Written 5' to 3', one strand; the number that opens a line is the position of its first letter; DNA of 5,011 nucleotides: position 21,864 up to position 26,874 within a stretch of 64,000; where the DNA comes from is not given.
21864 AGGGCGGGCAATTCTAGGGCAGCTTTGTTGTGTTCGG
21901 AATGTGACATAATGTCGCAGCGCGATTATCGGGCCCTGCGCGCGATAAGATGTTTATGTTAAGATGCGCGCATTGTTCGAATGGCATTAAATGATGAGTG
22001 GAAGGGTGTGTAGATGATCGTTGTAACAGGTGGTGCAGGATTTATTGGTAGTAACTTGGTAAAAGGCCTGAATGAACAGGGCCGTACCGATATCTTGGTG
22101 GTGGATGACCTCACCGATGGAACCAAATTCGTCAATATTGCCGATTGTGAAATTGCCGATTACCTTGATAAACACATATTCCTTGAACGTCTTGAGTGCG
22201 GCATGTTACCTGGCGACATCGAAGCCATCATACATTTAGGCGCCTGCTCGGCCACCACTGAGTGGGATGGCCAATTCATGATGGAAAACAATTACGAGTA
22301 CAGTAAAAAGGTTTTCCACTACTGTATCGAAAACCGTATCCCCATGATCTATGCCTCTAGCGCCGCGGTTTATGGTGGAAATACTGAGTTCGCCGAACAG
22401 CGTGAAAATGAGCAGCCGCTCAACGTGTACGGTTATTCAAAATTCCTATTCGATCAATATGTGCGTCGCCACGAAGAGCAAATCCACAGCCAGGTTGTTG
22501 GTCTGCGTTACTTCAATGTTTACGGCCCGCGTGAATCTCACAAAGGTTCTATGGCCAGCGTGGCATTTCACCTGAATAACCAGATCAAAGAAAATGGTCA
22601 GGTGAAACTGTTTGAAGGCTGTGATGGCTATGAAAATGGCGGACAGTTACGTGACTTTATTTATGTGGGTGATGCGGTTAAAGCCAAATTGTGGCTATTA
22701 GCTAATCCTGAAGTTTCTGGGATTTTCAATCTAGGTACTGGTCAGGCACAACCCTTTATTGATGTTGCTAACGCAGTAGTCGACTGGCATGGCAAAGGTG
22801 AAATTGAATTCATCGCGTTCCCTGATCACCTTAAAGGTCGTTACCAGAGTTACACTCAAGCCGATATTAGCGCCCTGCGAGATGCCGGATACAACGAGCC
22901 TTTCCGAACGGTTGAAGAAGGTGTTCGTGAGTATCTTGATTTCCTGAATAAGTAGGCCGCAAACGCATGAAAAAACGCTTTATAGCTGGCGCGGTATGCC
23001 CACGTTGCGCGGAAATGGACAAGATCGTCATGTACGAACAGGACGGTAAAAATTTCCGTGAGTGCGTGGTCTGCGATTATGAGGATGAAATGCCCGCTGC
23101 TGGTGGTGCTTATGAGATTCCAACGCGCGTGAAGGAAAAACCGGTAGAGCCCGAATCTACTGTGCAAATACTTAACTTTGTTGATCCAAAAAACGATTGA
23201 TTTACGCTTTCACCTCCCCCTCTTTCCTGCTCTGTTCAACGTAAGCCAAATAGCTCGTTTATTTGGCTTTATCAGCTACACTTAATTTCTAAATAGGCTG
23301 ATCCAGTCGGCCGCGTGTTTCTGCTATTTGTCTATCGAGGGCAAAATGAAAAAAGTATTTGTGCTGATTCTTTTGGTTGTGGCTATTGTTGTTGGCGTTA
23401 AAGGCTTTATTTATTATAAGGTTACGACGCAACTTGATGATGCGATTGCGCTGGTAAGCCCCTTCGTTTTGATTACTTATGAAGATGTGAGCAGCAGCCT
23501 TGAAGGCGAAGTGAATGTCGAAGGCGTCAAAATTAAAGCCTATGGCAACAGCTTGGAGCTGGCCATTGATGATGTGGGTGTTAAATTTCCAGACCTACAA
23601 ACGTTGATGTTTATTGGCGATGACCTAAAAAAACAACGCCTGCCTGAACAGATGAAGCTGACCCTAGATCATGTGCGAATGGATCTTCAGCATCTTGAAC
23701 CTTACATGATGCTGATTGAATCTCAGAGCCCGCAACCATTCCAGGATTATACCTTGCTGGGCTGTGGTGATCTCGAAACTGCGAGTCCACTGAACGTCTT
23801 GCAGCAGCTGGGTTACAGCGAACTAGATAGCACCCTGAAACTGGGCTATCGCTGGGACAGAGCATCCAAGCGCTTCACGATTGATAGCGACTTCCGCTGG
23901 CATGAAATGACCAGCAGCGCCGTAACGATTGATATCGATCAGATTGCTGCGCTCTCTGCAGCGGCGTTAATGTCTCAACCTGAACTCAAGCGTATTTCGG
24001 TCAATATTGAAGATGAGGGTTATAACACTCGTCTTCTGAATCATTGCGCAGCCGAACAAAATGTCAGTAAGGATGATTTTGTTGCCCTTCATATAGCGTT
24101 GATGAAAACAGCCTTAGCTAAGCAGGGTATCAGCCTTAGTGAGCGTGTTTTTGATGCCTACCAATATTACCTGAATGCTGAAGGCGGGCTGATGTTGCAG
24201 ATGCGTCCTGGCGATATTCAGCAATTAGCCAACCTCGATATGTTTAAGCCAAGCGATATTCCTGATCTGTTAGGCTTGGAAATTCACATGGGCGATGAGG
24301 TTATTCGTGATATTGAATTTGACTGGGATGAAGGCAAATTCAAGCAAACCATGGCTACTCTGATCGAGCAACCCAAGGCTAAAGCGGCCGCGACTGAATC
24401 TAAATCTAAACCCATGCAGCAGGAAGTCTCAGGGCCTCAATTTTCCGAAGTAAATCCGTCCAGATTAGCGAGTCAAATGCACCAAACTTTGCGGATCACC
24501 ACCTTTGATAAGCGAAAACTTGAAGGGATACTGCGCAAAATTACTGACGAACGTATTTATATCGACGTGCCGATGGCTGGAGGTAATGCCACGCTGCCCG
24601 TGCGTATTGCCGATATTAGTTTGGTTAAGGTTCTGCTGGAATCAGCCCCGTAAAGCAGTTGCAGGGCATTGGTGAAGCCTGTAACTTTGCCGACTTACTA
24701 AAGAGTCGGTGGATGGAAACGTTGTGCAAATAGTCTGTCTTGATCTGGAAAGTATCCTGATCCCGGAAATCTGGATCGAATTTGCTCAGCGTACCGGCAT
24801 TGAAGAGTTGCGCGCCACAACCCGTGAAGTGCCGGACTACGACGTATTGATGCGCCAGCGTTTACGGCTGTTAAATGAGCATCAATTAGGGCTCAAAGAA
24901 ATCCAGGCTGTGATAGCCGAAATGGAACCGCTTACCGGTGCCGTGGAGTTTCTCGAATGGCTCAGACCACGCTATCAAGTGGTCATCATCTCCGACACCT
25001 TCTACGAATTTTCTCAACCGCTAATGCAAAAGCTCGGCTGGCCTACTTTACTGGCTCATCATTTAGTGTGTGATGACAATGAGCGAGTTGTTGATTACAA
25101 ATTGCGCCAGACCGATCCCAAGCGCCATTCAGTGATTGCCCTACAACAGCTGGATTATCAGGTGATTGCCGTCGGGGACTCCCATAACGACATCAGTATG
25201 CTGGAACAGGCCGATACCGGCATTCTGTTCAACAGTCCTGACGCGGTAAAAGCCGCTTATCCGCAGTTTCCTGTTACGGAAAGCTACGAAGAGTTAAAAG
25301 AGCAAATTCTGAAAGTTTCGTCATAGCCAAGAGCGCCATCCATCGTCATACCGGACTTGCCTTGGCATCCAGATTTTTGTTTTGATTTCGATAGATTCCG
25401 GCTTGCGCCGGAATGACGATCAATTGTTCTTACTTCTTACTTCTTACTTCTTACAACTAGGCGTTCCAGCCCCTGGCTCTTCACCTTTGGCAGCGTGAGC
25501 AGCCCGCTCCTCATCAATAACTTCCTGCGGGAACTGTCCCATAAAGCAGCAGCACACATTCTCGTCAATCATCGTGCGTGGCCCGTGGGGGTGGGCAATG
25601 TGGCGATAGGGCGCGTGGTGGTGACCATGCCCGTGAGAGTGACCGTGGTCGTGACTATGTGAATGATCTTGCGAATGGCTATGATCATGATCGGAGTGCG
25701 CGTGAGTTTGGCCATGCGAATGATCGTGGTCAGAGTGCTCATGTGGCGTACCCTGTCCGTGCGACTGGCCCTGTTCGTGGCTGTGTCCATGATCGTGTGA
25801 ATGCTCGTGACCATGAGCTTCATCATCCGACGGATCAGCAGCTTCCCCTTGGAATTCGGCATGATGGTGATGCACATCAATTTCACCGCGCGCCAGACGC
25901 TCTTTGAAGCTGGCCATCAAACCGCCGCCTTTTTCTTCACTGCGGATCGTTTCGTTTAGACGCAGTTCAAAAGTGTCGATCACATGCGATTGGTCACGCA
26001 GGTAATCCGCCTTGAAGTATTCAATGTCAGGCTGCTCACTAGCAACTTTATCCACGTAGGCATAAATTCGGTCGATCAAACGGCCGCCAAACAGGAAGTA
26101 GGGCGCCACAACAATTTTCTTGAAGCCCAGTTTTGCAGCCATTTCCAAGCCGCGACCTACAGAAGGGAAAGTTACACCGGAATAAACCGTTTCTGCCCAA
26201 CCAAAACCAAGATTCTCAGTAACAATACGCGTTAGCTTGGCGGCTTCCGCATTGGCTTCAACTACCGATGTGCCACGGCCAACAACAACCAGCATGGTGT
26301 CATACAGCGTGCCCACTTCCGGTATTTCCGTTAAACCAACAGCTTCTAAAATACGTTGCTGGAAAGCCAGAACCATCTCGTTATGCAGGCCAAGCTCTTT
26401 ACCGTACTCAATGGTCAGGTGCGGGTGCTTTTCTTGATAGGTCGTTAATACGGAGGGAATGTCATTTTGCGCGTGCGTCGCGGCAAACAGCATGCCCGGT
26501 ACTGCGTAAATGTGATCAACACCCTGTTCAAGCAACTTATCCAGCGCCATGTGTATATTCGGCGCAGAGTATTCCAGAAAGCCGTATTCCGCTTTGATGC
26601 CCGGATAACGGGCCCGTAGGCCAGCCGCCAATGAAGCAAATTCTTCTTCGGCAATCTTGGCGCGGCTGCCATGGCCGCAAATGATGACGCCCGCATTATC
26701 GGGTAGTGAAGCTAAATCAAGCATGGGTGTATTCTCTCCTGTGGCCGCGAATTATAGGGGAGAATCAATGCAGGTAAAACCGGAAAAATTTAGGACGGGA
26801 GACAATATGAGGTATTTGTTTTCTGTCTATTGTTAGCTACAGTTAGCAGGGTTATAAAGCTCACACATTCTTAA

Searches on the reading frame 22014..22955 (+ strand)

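Call 35: search_protein_families(library=pfam, proteins=[window:22014-22955:+])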
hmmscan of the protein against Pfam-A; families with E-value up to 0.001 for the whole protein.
window:22014-22955:+ (313 aa): 6 families
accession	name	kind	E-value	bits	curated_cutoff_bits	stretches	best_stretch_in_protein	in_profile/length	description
PF01370.27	Epimerase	-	1.7e-44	152.5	20.9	1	2-241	1-240/240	NAD dependent epimerase/dehydratase family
PF16363.11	GDP_Man_Dehyd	-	8e-20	72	27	1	4-256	2-266/332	GDP-mannose 4,6 dehydratase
PF01073.25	3Beta_HSD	-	7.1e-13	48.7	22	1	3-194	1-206/280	3-beta hydroxysteroid dehydrogenase/isomerase family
PF04321.23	RmlD_sub_bind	-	7.4e-11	42.1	27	1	2-173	3-155/287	RmlD substrate binding domain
PF02719.21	Polysacc_synt_2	-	2.5e-07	30.6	20.2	0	134-261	133-249/293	Polysaccharide biosynthesis protein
PF07993.18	NAD_binding_4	-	3.1e-06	27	20.1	0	57-185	77-221/258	Male sterility protein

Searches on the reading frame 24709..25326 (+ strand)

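Call 35: search_protein_families(library=pfam, proteins=[window:24709-25326:+])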
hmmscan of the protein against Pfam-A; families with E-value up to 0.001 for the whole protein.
window:24709-25326:+ (205 aa): 3 families
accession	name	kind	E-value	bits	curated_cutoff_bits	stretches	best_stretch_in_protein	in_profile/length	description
PF00702.32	Hydrolase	-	2e-11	45.1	26.4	1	58-169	82-191/191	haloacid dehalogenase-like hydrolase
PF12710.13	HAD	-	4.6e-10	40.7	27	1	64-166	72-189/189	haloacid dehalogenase-like hydrolase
PF08282.18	Hydrolase_3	-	5.1e-06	26.8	20.9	1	151-185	205-240/255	haloacid dehalogenase-like hydrolase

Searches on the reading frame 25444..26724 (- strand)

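Call 32: search_protein_families(library=pfam, proteins=[window:25444-26724:-])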
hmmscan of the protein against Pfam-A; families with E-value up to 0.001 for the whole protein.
window:25444-26724:- (426 aa): 2 families
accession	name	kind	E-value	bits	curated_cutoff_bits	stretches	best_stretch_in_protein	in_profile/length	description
PF01903.22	CbiX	-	1.3e-45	154.5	22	2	18-122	1-105/106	CbiX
PF06180.16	CbiK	-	1.1e-07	31.9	26.2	1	10-91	141-219/262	Cobalt chelatase (CbiK)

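Call 60: search_protein_families(library=ncbifam, proteins=[window:25444-26724:-], max_evalue=0.00001)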
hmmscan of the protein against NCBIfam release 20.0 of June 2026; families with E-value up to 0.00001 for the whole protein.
window:25444-26724:- (426 aa): 2 families
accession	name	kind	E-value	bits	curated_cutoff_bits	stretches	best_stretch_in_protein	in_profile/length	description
NF033198.0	F430_CfbA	equivalog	2.9e-20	72.5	120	1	12-101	1-90/122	sirohydrochlorin nickelochelatase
NF002090.2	PRK00923.1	subfamily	2.1e-14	53.7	120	1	12-105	2-95/129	sirohydrochlorin nickelochelatase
